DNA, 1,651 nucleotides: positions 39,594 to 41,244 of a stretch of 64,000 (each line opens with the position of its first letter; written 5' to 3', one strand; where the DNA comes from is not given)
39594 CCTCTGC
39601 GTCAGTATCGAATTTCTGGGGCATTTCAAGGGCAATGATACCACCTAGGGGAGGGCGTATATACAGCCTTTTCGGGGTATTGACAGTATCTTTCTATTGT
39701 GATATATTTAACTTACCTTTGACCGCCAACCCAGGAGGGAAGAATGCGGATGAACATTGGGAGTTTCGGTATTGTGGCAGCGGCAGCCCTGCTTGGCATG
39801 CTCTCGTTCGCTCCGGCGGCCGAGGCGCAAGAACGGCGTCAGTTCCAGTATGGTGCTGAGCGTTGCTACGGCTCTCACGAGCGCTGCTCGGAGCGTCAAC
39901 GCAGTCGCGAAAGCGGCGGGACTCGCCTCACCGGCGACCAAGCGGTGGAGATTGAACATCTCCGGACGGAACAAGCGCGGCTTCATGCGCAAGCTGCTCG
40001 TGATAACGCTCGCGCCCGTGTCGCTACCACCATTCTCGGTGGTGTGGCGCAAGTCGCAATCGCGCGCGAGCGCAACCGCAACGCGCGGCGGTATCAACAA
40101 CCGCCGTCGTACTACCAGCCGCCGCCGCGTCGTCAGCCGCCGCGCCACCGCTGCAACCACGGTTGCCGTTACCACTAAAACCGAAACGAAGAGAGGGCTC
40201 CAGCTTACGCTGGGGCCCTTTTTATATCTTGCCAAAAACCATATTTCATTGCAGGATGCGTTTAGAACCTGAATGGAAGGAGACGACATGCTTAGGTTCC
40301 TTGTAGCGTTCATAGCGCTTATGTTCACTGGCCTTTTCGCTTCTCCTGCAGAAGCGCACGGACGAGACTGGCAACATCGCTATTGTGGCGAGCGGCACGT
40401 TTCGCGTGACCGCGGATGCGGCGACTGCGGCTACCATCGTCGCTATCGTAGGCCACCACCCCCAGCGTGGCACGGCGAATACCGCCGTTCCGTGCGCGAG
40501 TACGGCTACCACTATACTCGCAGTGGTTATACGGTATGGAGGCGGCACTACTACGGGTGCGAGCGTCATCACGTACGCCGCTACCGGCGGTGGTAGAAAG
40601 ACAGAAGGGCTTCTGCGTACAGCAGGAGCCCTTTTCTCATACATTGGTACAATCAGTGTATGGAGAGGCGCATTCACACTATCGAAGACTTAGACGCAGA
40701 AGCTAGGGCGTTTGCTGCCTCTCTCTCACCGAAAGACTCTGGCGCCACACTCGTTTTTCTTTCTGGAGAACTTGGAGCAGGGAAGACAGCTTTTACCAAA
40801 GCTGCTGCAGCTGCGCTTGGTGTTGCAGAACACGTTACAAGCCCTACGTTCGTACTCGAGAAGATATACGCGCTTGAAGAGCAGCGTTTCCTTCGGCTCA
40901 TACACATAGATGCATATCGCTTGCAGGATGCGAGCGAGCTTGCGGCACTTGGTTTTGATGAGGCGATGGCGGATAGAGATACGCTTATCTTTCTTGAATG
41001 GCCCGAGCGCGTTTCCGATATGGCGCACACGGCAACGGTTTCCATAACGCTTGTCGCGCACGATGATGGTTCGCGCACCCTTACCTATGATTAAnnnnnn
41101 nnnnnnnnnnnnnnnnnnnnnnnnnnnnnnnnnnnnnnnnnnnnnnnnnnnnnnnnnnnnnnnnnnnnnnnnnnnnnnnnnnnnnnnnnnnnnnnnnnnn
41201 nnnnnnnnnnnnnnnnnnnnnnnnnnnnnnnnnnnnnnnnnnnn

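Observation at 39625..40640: High-GC (~60%) islet encoding two small secreted cationic proteins rich in Arg, Tyr, His, Pro and Cys, each behind a strong promoter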

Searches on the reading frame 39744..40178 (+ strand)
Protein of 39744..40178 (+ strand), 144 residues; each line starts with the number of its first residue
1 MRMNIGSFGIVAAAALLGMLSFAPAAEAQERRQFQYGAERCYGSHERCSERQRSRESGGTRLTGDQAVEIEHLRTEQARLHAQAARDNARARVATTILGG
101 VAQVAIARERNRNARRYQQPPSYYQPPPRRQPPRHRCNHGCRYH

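Call 5: search_protein_families(library=pfam, proteins=[window:39744-40178:+], max_evalue=1)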
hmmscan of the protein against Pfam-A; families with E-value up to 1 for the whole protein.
window:39744-40178:+ (144 aa): 0 families

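Call 7: find_homologous_proteins(query=window:39744-40178:+, max_evalue=0.01)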
Query window:39744-40178:+: 212 candidates shared short words with the query, none scored E <= 0.01.

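Call 15: find_encoding_contigs(protein=window:39744-40178:+, flank=6000, max_places=6)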
Protein window:39744-40178:+ (144 aa): no gene with exactly this product is on record in the collection.

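Call 23: search_protein_families(library=pfam, alignment_id=A1, max_evalue=0.1)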
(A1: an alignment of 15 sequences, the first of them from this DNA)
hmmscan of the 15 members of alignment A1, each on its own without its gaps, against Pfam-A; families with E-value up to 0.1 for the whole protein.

A. member 1, seq(144 aa): 0 families

B. families by the number of members that match (of 15 scanned): 2 families
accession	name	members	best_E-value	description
PF07172.16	GRP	1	0.011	Glycine rich protein family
PF23105.1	EGF_integrin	1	0.014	Integrin EGF domain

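Call 24: search_protein_families(library=ncbifam, alignment_id=A1, max_evalue=0.1)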
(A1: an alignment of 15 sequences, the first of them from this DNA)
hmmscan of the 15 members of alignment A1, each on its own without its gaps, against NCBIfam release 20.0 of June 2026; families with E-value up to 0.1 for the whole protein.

A. member 1, seq(144 aa): 1 family
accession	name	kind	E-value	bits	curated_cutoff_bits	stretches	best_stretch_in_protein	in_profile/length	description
NF007769.1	PRK10455.1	equivalog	0.05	13.9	174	0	10-91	8-88/160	ATP-independent periplasmic protein-refolding chaperone Spy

B. families by the number of members that match (of 15 scanned): 3 families
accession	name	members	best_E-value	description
NF042994.1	AntiSigF_NrsF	1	0.037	anti-sigma-F factor NrsF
NF007769.1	PRK10455.1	1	0.05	ATP-independent periplasmic protein-refolding chaperone Spy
NF041251.2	omp10_alpha_prot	1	0.08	outer membrane lipoprotein Omp10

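Call 40: search_protein_representatives(protein=window:39744-40178:+)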
Query: 144 residues. Proteins with E-value up to 0.001 (for the whole library): 2; up to 1e-10: 1; up to 1e-30: 0. The best 2 are listed.
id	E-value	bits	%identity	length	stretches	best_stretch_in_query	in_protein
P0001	1.4e-12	64.6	44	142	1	2-138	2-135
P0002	5.8e-06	43.2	36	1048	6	21-57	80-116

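Call 44: predict_structure(protein=window:39744-40178:+)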
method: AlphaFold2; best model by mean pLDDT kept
length: 144 residues; sequences in the alignment: 1
mean_pLDDT: 67.7   pTM: 0.39
mean pLDDT of the five models: 67.7, 66.1, 65.9, 64.0, 61.9
residues with pLDDT >= 90: 15; 70-90: 45; 50-70: 55; < 50: 29
segments of 3 or more residues with pLDDT < 50: 1-4, 23-30, 32-38
pLDDT, mean of each block of 10 residues (from residue 1): 51 57 48 49 50 53 78 92 91 88 88 79 66 64 50
secondary structure, 60 per line:
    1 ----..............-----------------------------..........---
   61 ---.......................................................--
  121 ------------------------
elements in order: H5-18 H48-57 H64-118

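Call 57: search_protein_families(library=phrogs, proteins=[window:39744-40178:+, P0001], max_evalue=0.1)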
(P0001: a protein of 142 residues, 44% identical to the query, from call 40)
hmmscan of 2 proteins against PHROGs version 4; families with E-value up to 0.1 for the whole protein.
window:39744-40178:+ (144 aa): 0 families

P0001 (142 aa): 0 families

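Call 58: search_protein_families(library=padloc, proteins=[window:39744-40178:+, P0001], max_evalue=0.1)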
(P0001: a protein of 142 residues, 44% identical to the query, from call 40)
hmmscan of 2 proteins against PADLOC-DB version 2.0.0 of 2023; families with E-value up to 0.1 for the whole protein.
window:39744-40178:+ (144 aa): 0 families

P0001 (142 aa): 0 families

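Call 59: search_solved_structures(query=window:39744-40178:+, max_evalue=1)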
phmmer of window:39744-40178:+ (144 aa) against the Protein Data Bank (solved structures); distinct sequences matched with E-value up to 1: 0.

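Call 65: find_encoding_contigs(protein=P0001, flank=4000, max_places=6)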
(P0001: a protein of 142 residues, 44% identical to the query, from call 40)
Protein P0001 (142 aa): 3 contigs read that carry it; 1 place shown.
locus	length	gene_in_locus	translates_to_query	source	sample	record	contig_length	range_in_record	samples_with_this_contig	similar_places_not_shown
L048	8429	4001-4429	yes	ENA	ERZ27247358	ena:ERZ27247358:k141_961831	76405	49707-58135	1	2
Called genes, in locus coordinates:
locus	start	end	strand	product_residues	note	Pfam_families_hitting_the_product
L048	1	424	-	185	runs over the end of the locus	PF20772:TACO1_YebC_N, PF01709:Transcrip_reg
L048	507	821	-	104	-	-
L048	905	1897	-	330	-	PF05496:RuvB_N, PF13191:AAA_16 (faint), PF13401:AAA_22 (faint), PF00004:AAA, PF07728:AAA_5, PF17864:AAA_lid_4, PF05491:WHD_RuvB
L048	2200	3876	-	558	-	PF05157:MshEN, PF00437:T2SSE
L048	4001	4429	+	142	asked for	-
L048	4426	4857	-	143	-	-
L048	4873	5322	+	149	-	PF02367:TsaE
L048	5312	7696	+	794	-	PF02739:5_3_exonuc_N, PF01367:5_3_exonuc, PF00476:DNA_pol_A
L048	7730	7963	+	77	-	-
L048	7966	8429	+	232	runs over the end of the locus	-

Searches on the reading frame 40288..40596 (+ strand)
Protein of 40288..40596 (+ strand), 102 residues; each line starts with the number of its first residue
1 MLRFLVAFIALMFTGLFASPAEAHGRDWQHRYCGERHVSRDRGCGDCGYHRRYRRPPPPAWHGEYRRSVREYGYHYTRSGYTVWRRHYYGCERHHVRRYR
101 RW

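Call 5: search_protein_families(library=pfam, proteins=[window:40288-40596:+], max_evalue=1)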
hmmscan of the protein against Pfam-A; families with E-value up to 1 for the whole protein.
window:40288-40596:+ (102 aa): 1 family
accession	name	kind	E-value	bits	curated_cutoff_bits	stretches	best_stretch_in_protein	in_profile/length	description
PF12071.13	DUF3551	-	0.1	13.2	26.5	1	6-50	9-47/78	Protein of unknown function (DUF3551)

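Call 8: find_homologous_proteins(query=window:40288-40596:+, max_evalue=0.01)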
Query window:40288-40596:+: 108 candidates shared short words with the query, none scored E <= 0.01.

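Call 57: search_protein_families(library=phrogs, proteins=[window:40288-40596:+], max_evalue=0.1)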
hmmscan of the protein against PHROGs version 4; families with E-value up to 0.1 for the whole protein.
window:40288-40596:+ (102 aa): 1 family
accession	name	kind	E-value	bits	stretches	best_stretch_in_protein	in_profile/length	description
phrog_767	-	other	0.017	16.8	1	7-69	7-72/143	cAMP phosphodiesterase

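Call 58: search_protein_families(library=padloc, proteins=[window:40288-40596:+], max_evalue=0.1)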
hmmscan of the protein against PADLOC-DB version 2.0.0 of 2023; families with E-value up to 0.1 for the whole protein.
window:40288-40596:+ (102 aa): 0 families

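Call 60: search_solved_structures(query=window:40288-40596:+, max_evalue=1)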
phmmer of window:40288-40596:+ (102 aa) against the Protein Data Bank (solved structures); distinct sequences matched with E-value up to 1: 0.

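Call 62: find_homologous_proteins(query=A3, max_evalue=0.01)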
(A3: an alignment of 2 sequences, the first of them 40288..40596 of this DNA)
Query A3 (2 sequences): 292 candidates shared short words with the query, none scored E <= 0.01.

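Call 63: predict_structure(protein=window:40288-40596:+)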
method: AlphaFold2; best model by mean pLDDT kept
length: 102 residues; sequences in the alignment: 1
mean_pLDDT: 48.6   pTM: 0.24
mean pLDDT of the five models: 48.6, 47.6, 46.2, 45.8, 45.1
residues with pLDDT >= 90: 5; 70-90: 11; 50-70: 6; < 50: 80
segments of 3 or more residues with pLDDT < 50: 23-102
pLDDT, mean of each block of 10 residues (from residue 1): 89 71 46 37 39 42 41 43 41 40 38
secondary structure, 60 per line:
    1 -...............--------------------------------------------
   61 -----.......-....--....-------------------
elements in order: H2-16 H66-72 E74-77 E80-83

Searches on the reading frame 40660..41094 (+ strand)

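Call 5: search_protein_families(library=pfam, proteins=[window:40660-41094:+], max_evalue=1)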
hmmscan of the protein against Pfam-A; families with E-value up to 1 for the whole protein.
window:40660-41094:+ (144 aa): 6 families
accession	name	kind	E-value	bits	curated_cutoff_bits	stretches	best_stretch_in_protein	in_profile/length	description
PF02367.23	TsaE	-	4.9e-32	111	26.6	1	14-139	6-126/128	Threonylcarbamoyl adenosine biosynthesis protein TsaE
PF13191.12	AAA_16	-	0.0029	18.6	32.6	1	13-61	7-57/167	AAA ATPase domain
PF06414.18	Zeta_toxin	-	0.055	13.3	22.3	1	24-55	11-42/199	Zeta toxin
PF13671.12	AAA_33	-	0.06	14.1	27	1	31-78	1-46/143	AAA domain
PF13401.12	AAA_22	-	0.078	13.7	27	1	27-61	3-33/130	AAA domain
PF00004.35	AAA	-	0.08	13.8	21.2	1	32-69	1-38/131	ATPase family associated with various cellular activities (AAA)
